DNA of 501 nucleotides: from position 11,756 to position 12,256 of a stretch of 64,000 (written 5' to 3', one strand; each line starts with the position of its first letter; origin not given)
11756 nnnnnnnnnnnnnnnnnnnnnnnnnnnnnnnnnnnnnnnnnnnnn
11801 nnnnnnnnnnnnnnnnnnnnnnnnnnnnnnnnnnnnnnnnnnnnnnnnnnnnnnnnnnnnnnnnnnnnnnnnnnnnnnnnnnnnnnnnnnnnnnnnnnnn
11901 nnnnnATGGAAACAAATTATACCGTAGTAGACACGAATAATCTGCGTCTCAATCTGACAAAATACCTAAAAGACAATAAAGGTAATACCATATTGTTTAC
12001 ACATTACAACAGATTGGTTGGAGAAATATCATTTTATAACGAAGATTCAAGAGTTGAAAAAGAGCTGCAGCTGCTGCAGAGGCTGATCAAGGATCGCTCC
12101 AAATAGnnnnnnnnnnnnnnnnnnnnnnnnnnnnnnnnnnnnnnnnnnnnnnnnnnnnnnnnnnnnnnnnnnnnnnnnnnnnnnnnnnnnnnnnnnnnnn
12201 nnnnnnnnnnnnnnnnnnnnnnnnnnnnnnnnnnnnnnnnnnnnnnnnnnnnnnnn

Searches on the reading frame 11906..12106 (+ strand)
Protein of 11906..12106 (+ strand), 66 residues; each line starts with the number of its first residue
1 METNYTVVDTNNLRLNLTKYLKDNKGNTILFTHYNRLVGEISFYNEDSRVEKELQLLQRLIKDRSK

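Call 8: search_protein_families(library=pfam, proteins=[window:11906-12106:+], max_evalue=0.01)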
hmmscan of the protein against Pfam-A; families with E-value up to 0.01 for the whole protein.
window:11906-12106:+ (66 aa): 0 families

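Call 11: find_encoding_contigs(protein=window:11906-12106:+, flank=10000, max_places=10)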
Protein window:11906-12106:+ (66 aa): no gene with exactly this product is on record in the collection.

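Call 22: find_homologous_proteins(query=window:11906-12106:+, max_evalue=0.01)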
Query window:11906-12106:+ (66 aa): 1 proteins with E <= 0.01 among 1 candidates.
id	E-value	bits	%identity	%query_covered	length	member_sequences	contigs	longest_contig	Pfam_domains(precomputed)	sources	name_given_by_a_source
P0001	1.0e-34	134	100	100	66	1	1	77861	-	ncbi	-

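Call 31: search_protein_representatives(protein=window:11906-12106:+)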
Query: 66 residues. Proteins with E-value up to 0.001 (for the whole library): 10; up to 1e-10: 0; up to 1e-30: 0. The best 10 are listed.
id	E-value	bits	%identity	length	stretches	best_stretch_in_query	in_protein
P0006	1.1e-10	57.2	51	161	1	2-62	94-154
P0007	1.3e-10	56.9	47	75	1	8-64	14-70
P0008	1.4e-09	53.7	44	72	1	2-62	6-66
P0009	3.2e-08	49.5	44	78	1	8-61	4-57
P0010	2.9e-07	46.5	55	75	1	6-49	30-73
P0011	5.5e-06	42.5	38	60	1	7-62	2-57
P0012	3.9e-05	39.8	32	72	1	8-64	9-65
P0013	1.7e-04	37.8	42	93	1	4-60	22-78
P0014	1.8e-04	37.7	33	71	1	7-63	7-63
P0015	2.4e-04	37.3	37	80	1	5-63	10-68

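Call 33: predict_structure(protein=window:11906-12106:+)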
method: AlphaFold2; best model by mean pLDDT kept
length: 66 residues; sequences in the alignment: 1
mean_pLDDT: 73.5   pTM: 0.53
mean pLDDT of the five models: 73.5, 63.0, 61.9, 59.1, 52.2
residues with pLDDT >= 90: 0; 70-90: 45; 50-70: 17; < 50: 4
segments of 3 or more residues with pLDDT < 50: 1-4
pLDDT, mean of each block of 10 residues (from residue 1): 53 81 77 82 67 83 72
secondary structure, 60 per line:
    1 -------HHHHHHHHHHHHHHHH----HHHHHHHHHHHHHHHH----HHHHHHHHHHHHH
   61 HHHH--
elements in order: H8-23 H28-43 H48-64

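Call 34: search_solved_structures(query=A2, max_evalue=10, show_alignments=2)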
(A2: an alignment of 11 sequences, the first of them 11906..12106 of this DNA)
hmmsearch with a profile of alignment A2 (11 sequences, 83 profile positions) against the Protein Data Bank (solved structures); distinct sequences matched with E-value up to 10: 4.
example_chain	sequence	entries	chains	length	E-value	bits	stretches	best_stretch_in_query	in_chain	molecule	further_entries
7r39_A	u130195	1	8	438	0.14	15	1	12-44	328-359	Adenosylhomocysteinase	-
3lw8_E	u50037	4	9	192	0.58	13.1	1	7-29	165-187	IpgB2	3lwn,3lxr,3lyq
4zlx_A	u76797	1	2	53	0.86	12.5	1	12-42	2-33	Antitoxin phd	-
3hs2_A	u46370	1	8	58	0.98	12.3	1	12-42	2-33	Prevent host death protein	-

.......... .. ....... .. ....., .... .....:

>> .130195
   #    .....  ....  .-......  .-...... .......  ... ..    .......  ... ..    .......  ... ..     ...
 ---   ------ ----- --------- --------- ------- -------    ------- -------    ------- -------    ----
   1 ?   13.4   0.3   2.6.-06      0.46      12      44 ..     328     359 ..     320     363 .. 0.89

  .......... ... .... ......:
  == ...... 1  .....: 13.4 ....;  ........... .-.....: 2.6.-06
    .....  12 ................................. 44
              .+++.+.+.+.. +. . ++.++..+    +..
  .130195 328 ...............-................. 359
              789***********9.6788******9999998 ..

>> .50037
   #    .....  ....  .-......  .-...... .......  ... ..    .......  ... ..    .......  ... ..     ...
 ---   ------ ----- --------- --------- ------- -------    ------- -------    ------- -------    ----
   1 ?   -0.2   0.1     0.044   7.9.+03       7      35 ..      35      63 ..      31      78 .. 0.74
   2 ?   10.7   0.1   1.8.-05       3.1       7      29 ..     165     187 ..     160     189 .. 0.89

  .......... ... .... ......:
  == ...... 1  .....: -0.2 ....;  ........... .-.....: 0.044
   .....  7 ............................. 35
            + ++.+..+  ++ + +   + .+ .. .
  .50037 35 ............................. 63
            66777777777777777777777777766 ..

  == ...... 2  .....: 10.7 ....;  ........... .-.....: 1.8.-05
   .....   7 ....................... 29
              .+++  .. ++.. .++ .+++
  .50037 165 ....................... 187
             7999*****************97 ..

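Call 35: search_protein_families(library=pfam, alignment_id=A2, max_evalue=1)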
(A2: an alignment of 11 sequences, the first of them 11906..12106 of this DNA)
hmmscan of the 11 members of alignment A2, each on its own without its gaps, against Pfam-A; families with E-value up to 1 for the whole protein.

A. member 1, window:11906-12106:+ (66 aa): 0 families

B. families by the number of members that match (of 11 scanned): 10 families
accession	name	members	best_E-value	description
PF02604.26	PhdYeFM_antitox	3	0.0049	Antitoxin Phd_YefM, type II toxin-antitoxin system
PF03462.23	PCRF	1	4.3e-09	PCRF domain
PF01191.24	RNA_pol_Rpb5_C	1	0.0028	RNA polymerase Rpb5, C-terminal domain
PF16326.10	ABC_tran_CTD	1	0.004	ABC transporter C-terminal domain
PF12744.13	ATG19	1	0.0068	Autophagy protein Atg19, Atg8-binding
PF20194.3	DUF6557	1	0.036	Family of unknown function (DUF6557)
PF01676.23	Metalloenzyme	1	0.053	Metalloenzyme superfamily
PF18575.6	HAMP_N3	1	0.077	HAMP N-terminal domain 3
PF20953.2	Caud_bapl16_3rd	1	0.15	Phage tail base-plate attachment protein C-terminal insertion domain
PF20663.3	COG4_N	1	0.41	Conserved oligomeric Golgi complex subunit 4, N-terminal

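Call 37: find_homologous_proteins(query=A2, max_evalue=0.001)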
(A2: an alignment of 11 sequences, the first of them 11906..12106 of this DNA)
Query A2 (11 sequences) (66 aa, profile of the alignment): 112 proteins with E <= 0.001 among 3174 candidates.
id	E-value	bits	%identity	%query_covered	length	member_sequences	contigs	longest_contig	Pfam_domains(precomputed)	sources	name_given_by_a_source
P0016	2.3e-27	112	47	89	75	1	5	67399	-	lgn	-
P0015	4.7e-27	111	37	95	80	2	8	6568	-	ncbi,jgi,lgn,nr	ncbi:MAG: hypothetical protein FJW68_08475 [Actinobacteria bacterium]|nr:hypothetical protein [Actin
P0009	1.2e-25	107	47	77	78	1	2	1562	-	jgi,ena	-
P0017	9.7e-25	104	54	89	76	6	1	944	-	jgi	-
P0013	1.1e-24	104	43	91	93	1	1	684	-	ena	-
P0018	3.9e-23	99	43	92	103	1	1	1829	-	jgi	jgi:hypothetical protein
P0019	5.0e-23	98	32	85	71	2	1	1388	-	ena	-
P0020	5.2e-23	98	36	83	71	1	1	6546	-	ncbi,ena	-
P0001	5.4e-23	98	100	100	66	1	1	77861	-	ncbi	-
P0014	7.5e-23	98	34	85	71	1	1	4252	-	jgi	-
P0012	1.1e-22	97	33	83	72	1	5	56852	-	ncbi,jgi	jgi:hypothetical protein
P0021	3.6e-22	96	35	83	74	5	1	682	-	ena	-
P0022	9.1e-22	94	36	83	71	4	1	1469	-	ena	-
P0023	1.2e-21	94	40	83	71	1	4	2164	-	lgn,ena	-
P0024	1.3e-21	94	37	89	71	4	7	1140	-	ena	-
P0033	1.8e-18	84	38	80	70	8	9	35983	-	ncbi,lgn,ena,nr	ncbi:MAG: hypothetical protein ISS14_02010 [Actinobacteria bacterium]|nr:hypothetical protein [Actin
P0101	7.8e-17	78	50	70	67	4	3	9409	-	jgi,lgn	jgi:hypothetical protein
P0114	1.8e-16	77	31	83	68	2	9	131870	-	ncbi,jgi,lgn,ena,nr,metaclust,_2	ncbi:MAG: hypothetical protein PHN32_06105 [Actinomycetota bacterium]|jgi:antitoxin (DNA-binding tra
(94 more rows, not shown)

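Call 38: find_encoding_contigs(protein=P0016, flank=4000, max_places=5)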
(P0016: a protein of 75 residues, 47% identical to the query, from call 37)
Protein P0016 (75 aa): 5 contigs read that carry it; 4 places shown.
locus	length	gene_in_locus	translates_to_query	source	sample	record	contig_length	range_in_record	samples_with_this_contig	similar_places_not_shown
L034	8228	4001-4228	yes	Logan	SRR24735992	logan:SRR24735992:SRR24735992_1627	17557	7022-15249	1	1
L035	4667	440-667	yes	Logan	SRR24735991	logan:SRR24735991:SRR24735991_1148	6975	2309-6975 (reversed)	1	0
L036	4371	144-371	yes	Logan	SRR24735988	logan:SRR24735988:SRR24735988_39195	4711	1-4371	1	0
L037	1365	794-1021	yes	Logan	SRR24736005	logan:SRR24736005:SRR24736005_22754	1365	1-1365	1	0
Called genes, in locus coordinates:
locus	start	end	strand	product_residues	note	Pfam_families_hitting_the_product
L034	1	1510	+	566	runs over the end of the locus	PF00534:Glycos_transf_1, PF13692:Glyco_trans_1_4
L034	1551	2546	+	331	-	PF00535:Glycos_transf_2, PF13641:Glyco_tranf_2_3, PF10111:Glyco_tranf_2_2 (weak), PF13712:Glyco_tranf_2_5, PF13632:Glyco_trans_2_3 (weak)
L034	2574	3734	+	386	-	PF00535:Glycos_transf_2, PF13632:Glyco_trans_2_3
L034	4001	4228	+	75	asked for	-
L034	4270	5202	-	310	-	PF04055:Radical_SAM (weak)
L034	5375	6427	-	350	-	PF04055:Radical_SAM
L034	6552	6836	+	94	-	PF01909:NTP_transf_2, PF18765:Polbeta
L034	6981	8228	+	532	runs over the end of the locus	PF21948:LplA-B_cat, PF01976:DUF116 (weak)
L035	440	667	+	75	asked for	-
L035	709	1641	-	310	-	PF04055:Radical_SAM (weak)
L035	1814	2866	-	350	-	PF04055:Radical_SAM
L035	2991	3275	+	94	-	PF01909:NTP_transf_2, PF18765:Polbeta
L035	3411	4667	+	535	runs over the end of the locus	PF21948:LplA-B_cat, PF01976:DUF116 (weak)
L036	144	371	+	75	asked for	-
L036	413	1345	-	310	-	PF04055:Radical_SAM (weak)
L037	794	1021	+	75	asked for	-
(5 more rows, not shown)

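Call 39: find_encoding_contigs(protein=P0101, flank=4000, max_places=3)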
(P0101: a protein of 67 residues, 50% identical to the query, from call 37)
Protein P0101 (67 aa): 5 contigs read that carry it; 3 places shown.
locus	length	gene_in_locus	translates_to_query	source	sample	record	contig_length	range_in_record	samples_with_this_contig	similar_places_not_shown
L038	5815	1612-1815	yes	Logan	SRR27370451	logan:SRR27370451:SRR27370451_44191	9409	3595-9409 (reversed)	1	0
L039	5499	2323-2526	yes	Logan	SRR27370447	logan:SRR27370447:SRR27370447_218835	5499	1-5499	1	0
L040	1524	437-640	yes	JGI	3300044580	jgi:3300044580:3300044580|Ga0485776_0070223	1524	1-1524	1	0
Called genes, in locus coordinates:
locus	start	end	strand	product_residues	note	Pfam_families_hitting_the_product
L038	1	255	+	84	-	?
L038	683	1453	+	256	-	PF04542:Sigma70_r2, PF08281:Sigma70_r4_2 (weak), PF04545:Sigma70_r4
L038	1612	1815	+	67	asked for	-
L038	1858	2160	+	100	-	-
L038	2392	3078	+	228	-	PF00175:NAD_binding_1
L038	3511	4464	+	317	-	PF21212:Dimerisation2-like_dom (faint), PF04198:Sugar-bind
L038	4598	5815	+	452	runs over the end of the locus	PF00215:OMPdecase, PF03737:RraA-like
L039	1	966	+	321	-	?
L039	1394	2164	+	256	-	PF04542:Sigma70_r2, PF08281:Sigma70_r4_2, PF04545:Sigma70_r4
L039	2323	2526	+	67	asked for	-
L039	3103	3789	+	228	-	PF08030:NAD_binding_6 (faint), PF00175:NAD_binding_1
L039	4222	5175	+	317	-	PF13412:HTH_24 (faint), PF04198:Sugar-bind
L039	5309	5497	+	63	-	?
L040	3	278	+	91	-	?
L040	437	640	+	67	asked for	-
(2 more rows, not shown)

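Call 50: predict_structure(alignment_id=A2)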
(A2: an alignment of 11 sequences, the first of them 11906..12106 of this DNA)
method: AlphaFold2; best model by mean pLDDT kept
length: 66 residues; sequences in the alignment: 11
mean_pLDDT: 76.3   pTM: 0.43
mean pLDDT of the five models: 76.3, 76.0, 71.9, 71.7, 67.5
residues with pLDDT >= 90: 0; 70-90: 61; 50-70: 3; < 50: 2
segments of 3 or more residues with pLDDT < 50: none
pLDDT, mean of each block of 10 residues (from residue 1): 69 77 75 80 75 83 74
secondary structure, 60 per line:
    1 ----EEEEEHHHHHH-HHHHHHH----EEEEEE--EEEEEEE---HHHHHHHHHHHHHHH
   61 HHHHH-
elements in order: E5-9 H10-15 H17-23 E28-33 E36-42 H46-65

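Call 56: fold_search(model_id=the predicted structure, library=pdb)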
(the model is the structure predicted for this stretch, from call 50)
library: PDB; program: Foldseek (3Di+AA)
matches with E <= 10: 376; with E <= 0.001: 0
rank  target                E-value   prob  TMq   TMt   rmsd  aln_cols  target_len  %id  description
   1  9g12_C                2.3e-02  1.00  0.56  0.44   6.0        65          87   17  Mycobacterium tuberculosis RelBE1 toxin-antitoxin system; rv1247c (relB1 antitoxin), rv1246c (relE1 toxin) (released 2025-12-17)
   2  6jqy_D                3.7e-02  1.00  0.55  0.79   1.8        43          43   28  Crystal structure of N-terminal domain of VapB46 antitoxin from Mycobacterium tuberculosis (released 2020-04-08)
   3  6jqy_A                6.4e-02  1.00  0.55  0.78   1.9        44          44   27  Crystal structure of N-terminal domain of VapB46 antitoxin from Mycobacterium tuberculosis (released 2020-04-08)
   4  6jqy_B                7.4e-02  1.00  0.54  0.78   1.6        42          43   28  Crystal structure of N-terminal domain of VapB46 antitoxin from Mycobacterium tuberculosis (released 2020-04-08)
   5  2a6q_B                7.9e-02  0.98  0.55  0.61   3.2        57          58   14  Crystal structure of YefM-YoeB complex (released 2005-08-23)
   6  8yxv_C                7.9e-02  0.95  0.52  0.57   4.1        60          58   15  Toxin-antitoxin complex from Streptococcus pneumoniae (released 2025-04-09)
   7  9w3a_H                9.7e-02  0.96  0.51  0.44   4.9        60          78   15  Crystal structure of PfiAT toxin-antitoxin complex (released 2026-02-11)
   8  9w3a_I                1.1e-01  0.93  0.48  0.56   4.1        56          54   14  Crystal structure of PfiAT toxin-antitoxin complex (released 2026-02-11)
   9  9w3a_F                1.1e-01  0.91  0.48  0.41   4.9        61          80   16  Crystal structure of PfiAT toxin-antitoxin complex (released 2026-02-11)
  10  6l8e_B                1.4e-01  0.85  0.48  0.56   3.6        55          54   13  Crystal structure of heterohexameric YoeB-YefM complex bound to 26bp-DNA (released 2020-09-02)
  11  6l8e_J                1.5e-01  0.85  0.49  0.53   4.0        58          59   12  Crystal structure of heterohexameric YoeB-YefM complex bound to 26bp-DNA (released 2020-09-02)
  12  9w3a_G                1.5e-01  0.66  0.40  0.46   4.6        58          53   12  Crystal structure of PfiAT toxin-antitoxin complex (released 2026-02-11)
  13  3g5o_A                1.7e-01  0.95  0.57  0.44   6.9        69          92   10  The crystal structure of the toxin-antitoxin complex RelBE2 (Rv2865-2866) from Mycobacterium tuberculosis (released 2009-04-14)
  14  3k33_C                2.1e-01  0.93  0.55  0.52   3.4        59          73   14  Crystal structure of the Phd-Doc complex (released 2010-08-18)
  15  6l8e_L                2.4e-01  0.75  0.47  0.53   3.6        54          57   13  Crystal structure of heterohexameric YoeB-YefM complex bound to 26bp-DNA (released 2020-09-02)
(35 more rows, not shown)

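Call 61: find_encoding_contigs(protein=P0114, flank=2500, max_places=6)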
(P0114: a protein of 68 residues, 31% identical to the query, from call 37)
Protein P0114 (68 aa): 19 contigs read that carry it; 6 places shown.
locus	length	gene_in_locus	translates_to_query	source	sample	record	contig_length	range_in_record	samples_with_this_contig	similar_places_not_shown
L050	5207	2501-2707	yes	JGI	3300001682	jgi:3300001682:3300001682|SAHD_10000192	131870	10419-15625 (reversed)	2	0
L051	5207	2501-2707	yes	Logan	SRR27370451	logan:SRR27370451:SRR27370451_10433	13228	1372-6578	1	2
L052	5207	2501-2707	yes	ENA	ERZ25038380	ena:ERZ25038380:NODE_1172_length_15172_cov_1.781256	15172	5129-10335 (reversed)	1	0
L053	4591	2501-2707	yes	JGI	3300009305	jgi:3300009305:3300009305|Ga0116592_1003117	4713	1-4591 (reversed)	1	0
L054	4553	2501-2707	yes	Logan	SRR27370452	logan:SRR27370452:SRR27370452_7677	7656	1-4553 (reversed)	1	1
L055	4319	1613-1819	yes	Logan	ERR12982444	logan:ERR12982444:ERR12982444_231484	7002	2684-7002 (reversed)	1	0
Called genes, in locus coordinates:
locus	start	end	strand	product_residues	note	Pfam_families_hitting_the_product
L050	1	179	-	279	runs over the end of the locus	PF01261:AP_endonuc_2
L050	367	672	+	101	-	-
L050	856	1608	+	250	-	PF09860:DUF2087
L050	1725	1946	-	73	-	-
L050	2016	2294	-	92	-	-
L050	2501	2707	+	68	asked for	-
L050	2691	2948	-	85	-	-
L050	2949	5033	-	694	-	PF00771:FHIPEP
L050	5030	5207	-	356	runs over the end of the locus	PF01312:Bac_export_2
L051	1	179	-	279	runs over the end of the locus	PF01261:AP_endonuc_2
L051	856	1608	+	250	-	PF09860:DUF2087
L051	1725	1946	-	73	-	-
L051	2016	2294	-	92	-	-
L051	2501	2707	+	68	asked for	-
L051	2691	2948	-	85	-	-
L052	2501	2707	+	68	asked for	-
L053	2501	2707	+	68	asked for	-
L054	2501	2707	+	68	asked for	-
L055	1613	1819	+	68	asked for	-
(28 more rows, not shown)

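Call 62: find_encoding_contigs(protein=P0012, flank=2500, max_places=4)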
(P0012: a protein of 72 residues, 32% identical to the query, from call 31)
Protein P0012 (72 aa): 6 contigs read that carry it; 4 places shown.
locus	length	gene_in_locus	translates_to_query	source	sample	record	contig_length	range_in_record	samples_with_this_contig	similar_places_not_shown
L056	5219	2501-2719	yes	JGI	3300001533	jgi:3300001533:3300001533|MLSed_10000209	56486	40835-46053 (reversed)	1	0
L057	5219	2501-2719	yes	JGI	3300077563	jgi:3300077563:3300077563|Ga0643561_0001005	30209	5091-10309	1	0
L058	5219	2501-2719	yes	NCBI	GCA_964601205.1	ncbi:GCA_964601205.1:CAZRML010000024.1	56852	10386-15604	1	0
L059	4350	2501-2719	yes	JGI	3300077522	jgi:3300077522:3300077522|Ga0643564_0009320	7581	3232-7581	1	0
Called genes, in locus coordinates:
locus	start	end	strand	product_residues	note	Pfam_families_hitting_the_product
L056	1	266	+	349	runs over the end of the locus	PF13487:HD_5, PF01966:HD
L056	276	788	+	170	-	-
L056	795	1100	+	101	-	-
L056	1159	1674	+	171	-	PF08861:DUF1828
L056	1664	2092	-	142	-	-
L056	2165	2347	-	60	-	-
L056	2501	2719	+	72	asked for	-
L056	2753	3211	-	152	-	-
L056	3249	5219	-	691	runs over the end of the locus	PF00771:FHIPEP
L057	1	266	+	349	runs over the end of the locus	PF13487:HD_5, PF01966:HD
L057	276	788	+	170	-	-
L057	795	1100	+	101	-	-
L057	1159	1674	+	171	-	PF08861:DUF1828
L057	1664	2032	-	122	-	-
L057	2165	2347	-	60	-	-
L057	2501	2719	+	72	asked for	-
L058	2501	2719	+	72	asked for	-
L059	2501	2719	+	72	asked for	-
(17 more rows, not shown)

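Call 63: search_protein_families(library=ncbifam, proteins=[L038:683-1453:+, L038:1858-2160:+, L050:2691-2948:-, L056:2753-3211:-, L050:2016-2294:-, L050:1725-1946:-, L056:2165-2347:-, window:11906-12106:+, L056:1664-2092:-], max_evalue=0.01)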
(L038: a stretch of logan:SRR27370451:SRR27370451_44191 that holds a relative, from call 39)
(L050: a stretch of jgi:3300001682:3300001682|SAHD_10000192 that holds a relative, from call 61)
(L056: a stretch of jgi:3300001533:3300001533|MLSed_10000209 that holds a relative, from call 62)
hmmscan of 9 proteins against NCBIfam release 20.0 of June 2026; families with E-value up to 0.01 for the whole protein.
L038:683-1453:+ (256 aa): 65 families (the best 25 are shown)
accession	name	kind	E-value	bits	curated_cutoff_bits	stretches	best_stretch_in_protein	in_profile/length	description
NF004935.0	PRK06288.1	equivalog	2.7e-52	178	343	1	7-253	21-261/270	RNA polymerase sigma factor WhiG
NF005809.0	PRK07670.1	equivalog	4.4e-49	167.3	326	1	6-254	10-250/255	FliA/WhiG family RNA polymerase sigma factor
TIGR02479.1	FliA_WhiG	subfamily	2.2e-48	164.9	189.6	1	25-254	2-223/224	FliA/WhiG family RNA polymerase sigma factor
NF005413.0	PRK06986.1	subfamily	7.2e-42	143.9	201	1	15-254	9-236/241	RNA polymerase sigma factor FliA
NF004572.0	PRK05911.1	equivalog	2.6e-36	125.3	378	1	4-252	8-251/257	RNA polymerase sigma factor sigma-28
TIGR02937.1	sigma70-ECF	superfamily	1.3e-29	102.9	42.9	1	21-253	3-164/165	sigma-70 family RNA polymerase sigma factor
NF009091.0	PRK12427.1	equivalog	4.8e-26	91.9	339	1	23-256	19-233/233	FliA/WhiG family RNA polymerase sigma factor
TIGR02980.1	SigBFG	subfamily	2.5e-22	79.7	234.35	1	20-253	4-225/227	SigB/SigF/SigG family RNA polymerase sigma factor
TIGR02885.1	spore_sigF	equivalog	7.5e-17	61.9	321.45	1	14-253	6-230/231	RNA polymerase sporulation sigma factor SigF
NF006071.0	PRK08215.1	equivalog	1.9e-16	60.5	372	1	14-253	32-256/258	RNA polymerase sporulation sigma factor SigG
NF004052.0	PRK05572.1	subfamily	1.9e-15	57.1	311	1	14-254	27-250/252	SigF/SigG family RNA polymerase sporulation sigma factor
NF005693.0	PRK07500.1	equivalog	2.3e-15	56.5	315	2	4-91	28-109/289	RNA polymerase factor sigma-32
TIGR02941.1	Sigma_B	equivalog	3.1e-14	53.1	315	1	5-253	15-252/255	RNA polymerase sigma factor SigB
TIGR02393.1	RpoD_Cterm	equivalog_domain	3.1e-14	53.1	354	2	48-91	26-69/238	RNA polymerase sigma factor RpoD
TIGR02850.1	spore_sigG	equivalog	9.5e-14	51.4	457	1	15-253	30-253/254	RNA polymerase sporulation sigma factor SigG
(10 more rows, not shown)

L038:1858-2160:+ (100 aa): 1 family
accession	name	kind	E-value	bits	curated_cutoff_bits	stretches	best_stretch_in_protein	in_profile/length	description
TIGR00540.1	TPR_hemY_coli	hypoth_equivalog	0.007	15.2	142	1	17-90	158-232/385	heme biosynthesis-associated TPR protein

L050:2691-2948:- (85 aa): 0 families

L056:2753-3211:- (152 aa): 0 families

L050:2016-2294:- (92 aa): 5 families
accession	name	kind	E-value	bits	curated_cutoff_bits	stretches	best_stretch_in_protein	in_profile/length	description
NF040959.1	MamA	equivalog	0.0016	17.9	200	1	10-70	45-105/204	magnetosome protein MamA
TIGR02917.1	PEP_TPR_lipo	equivalog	0.0031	15.4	312.2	1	10-69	575-634/899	XrtA/PEP-CTERM system TPR-repeat protein PrsT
NF008757.0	PRK11788.1-5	equivalog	0.0034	16.6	363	1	13-75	118-179/388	lipopolysaccharide assembly protein LapB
NF052400.1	M48_BAM_BepA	equivalog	0.0048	15.7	570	1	12-65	385-438/483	beta-barrel assembly-enhancing protease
NF008520.0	PRK11447.1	equivalog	0.0062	14.4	858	1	9-71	276-338/1157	cellulose synthase complex outer membrane protein BcsC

L050:1725-1946:- (73 aa): 0 families

L056:2165-2347:- (60 aa): 0 families

window:11906-12106:+ (66 aa): 0 families

L056:1664-2092:- (142 aa): 1 family
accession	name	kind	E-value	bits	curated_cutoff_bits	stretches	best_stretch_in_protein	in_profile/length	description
NF041748.1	Drt3b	equivalog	0.00079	18.2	350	1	53-138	396-479/647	antiviral reverse transcriptase Drt3b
